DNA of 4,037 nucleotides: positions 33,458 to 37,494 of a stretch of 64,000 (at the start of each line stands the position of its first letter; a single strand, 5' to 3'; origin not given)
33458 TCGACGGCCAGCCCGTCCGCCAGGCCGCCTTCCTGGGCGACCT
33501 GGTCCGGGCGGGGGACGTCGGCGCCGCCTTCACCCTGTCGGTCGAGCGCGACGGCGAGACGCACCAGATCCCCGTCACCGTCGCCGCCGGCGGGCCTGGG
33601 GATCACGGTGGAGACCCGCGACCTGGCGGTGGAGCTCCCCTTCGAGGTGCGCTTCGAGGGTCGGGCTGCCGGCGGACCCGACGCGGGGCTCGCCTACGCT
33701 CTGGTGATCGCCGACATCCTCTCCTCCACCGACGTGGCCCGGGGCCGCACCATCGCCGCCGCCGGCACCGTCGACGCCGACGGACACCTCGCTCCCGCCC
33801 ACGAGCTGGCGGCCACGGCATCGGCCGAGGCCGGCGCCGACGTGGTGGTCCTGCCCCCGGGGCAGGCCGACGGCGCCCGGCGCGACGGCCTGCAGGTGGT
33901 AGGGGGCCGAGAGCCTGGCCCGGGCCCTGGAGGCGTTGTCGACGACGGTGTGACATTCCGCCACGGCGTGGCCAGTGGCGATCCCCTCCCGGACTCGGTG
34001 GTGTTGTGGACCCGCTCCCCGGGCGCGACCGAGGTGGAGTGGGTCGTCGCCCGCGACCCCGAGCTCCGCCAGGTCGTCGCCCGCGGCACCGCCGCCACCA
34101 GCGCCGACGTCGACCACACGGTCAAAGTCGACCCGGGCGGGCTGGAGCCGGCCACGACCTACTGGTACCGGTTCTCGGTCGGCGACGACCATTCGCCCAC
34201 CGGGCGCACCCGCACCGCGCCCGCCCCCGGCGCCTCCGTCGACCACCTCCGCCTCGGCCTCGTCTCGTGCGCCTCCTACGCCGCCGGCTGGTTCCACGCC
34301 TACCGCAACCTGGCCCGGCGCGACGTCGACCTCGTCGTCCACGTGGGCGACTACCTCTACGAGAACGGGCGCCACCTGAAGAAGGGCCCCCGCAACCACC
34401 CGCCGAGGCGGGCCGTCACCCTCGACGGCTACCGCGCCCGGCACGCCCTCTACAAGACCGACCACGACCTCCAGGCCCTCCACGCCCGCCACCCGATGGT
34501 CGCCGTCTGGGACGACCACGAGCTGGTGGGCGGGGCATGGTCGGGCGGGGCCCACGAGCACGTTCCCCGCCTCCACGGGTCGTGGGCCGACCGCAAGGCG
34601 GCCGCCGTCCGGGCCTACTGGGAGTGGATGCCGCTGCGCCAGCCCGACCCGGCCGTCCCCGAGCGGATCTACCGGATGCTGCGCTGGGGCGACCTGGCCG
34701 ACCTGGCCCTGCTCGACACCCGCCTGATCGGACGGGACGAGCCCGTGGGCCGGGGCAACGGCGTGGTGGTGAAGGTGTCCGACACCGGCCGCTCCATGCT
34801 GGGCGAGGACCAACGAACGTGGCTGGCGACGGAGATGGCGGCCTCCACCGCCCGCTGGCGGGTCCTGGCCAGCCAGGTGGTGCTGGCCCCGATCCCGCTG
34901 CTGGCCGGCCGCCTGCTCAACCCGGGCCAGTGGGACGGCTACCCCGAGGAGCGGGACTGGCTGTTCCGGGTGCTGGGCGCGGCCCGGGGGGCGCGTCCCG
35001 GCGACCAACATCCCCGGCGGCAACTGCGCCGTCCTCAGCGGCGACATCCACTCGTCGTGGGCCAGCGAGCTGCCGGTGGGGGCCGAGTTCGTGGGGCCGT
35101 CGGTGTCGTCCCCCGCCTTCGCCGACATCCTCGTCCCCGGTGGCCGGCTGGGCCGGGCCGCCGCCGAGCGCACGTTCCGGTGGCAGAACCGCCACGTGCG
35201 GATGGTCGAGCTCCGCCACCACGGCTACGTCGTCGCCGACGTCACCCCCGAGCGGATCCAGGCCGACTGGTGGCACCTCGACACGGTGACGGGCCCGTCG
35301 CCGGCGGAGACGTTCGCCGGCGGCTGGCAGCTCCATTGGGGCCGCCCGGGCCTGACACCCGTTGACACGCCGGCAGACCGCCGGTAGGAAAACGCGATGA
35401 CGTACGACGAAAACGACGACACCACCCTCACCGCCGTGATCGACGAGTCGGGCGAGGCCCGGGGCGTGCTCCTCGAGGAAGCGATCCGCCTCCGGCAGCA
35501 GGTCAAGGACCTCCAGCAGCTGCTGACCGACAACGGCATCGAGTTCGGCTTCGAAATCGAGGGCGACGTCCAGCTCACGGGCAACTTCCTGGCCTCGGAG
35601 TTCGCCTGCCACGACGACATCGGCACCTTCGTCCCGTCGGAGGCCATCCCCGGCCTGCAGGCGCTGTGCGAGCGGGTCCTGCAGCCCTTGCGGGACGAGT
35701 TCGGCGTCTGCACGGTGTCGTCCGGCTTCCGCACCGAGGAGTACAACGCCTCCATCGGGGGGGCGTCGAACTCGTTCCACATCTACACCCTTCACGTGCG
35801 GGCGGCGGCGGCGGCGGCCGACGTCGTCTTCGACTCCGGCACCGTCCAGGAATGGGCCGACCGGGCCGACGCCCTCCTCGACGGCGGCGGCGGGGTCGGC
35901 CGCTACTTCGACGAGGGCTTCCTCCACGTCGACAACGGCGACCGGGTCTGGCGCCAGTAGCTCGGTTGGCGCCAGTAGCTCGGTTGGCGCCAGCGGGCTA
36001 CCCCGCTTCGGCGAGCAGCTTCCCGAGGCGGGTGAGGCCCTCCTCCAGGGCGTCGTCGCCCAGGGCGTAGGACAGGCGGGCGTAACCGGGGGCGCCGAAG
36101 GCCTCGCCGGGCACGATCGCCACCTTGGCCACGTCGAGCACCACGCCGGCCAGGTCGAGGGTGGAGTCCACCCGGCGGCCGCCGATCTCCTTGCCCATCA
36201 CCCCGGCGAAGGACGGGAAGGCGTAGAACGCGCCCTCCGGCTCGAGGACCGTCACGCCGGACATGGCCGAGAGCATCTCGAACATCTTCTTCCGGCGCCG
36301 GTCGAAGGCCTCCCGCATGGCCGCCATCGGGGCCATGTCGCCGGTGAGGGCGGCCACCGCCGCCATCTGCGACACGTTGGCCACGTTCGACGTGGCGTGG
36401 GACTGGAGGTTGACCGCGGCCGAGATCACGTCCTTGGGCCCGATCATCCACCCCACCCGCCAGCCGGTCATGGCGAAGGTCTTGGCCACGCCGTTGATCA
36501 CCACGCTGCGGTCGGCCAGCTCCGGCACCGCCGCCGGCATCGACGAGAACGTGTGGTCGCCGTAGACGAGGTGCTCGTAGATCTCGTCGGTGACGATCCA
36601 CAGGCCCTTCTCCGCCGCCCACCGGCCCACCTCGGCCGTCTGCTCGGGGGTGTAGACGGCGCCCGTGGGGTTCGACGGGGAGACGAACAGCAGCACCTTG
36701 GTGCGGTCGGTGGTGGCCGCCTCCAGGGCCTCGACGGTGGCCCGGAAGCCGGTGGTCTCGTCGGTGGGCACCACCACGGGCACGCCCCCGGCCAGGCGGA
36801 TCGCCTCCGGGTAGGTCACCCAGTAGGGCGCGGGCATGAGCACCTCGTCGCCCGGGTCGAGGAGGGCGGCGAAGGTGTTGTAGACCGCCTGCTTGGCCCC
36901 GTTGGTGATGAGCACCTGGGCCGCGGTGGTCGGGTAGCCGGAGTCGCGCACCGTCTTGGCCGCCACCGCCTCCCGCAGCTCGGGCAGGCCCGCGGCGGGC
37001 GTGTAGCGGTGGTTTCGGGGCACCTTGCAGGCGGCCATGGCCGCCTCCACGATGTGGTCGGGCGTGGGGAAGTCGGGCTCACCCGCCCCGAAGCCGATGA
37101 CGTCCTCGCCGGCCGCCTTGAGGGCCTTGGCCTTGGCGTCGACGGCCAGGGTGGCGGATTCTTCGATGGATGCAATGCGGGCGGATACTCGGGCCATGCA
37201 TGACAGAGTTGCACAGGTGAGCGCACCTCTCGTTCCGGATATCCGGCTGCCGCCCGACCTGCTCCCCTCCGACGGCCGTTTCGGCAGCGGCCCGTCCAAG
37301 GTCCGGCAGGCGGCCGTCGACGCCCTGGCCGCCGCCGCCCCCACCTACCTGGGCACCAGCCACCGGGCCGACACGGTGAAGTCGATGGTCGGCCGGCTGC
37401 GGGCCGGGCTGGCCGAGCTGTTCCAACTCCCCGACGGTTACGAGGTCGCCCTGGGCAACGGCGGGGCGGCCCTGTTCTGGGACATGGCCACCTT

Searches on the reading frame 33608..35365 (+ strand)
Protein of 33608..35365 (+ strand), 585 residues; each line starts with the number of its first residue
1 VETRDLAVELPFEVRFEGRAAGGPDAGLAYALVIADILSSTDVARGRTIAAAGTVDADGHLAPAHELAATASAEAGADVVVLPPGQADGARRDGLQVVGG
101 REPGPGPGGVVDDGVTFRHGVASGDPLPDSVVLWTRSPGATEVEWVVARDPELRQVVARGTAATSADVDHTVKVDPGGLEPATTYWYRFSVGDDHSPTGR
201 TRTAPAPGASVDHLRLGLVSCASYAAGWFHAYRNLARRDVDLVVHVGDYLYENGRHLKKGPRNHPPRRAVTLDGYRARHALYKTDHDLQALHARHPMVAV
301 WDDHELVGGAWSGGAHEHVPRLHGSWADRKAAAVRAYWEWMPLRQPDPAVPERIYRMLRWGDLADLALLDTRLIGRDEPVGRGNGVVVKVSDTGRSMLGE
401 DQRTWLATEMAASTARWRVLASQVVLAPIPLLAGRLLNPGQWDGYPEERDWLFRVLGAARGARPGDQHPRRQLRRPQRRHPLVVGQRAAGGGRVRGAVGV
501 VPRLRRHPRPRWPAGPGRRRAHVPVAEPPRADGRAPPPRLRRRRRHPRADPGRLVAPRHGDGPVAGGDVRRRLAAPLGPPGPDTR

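Call 79: search_protein_families(library=pfam, proteins=[window:33608-35365:+], max_evalue=0.001)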
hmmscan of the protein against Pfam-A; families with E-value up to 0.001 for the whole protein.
window:33608-35365:+ (585 aa): 2 families
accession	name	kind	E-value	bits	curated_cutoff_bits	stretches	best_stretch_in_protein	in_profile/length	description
PF09423.15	PhoD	-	3.2e-79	267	27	1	217-458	2-250/343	PhoD-like phosphatase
PF16655.11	PhoD_N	-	1e-30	106.5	30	1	119-203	1-90/90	PhoD-like phosphatase, N-terminal domain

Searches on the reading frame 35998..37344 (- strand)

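Call 34: search_protein_families(library=pfam, proteins=[window:35998-37344:-], max_evalue=0.00001)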
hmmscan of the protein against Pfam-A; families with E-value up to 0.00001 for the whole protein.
window:35998-37344:- (448 aa): 2 families
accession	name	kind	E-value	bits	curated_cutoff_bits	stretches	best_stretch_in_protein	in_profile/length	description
PF00155.27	Aminotran_1_2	-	1.2e-74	252.2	19.7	1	81-439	2-360/361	Aminotransferase class I and II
PF01041.23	DegT_DnrJ_EryC1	-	2e-06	27.7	19.8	1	159-253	58-145/360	DegT/DnrJ/EryC1/StrS aminotransferase family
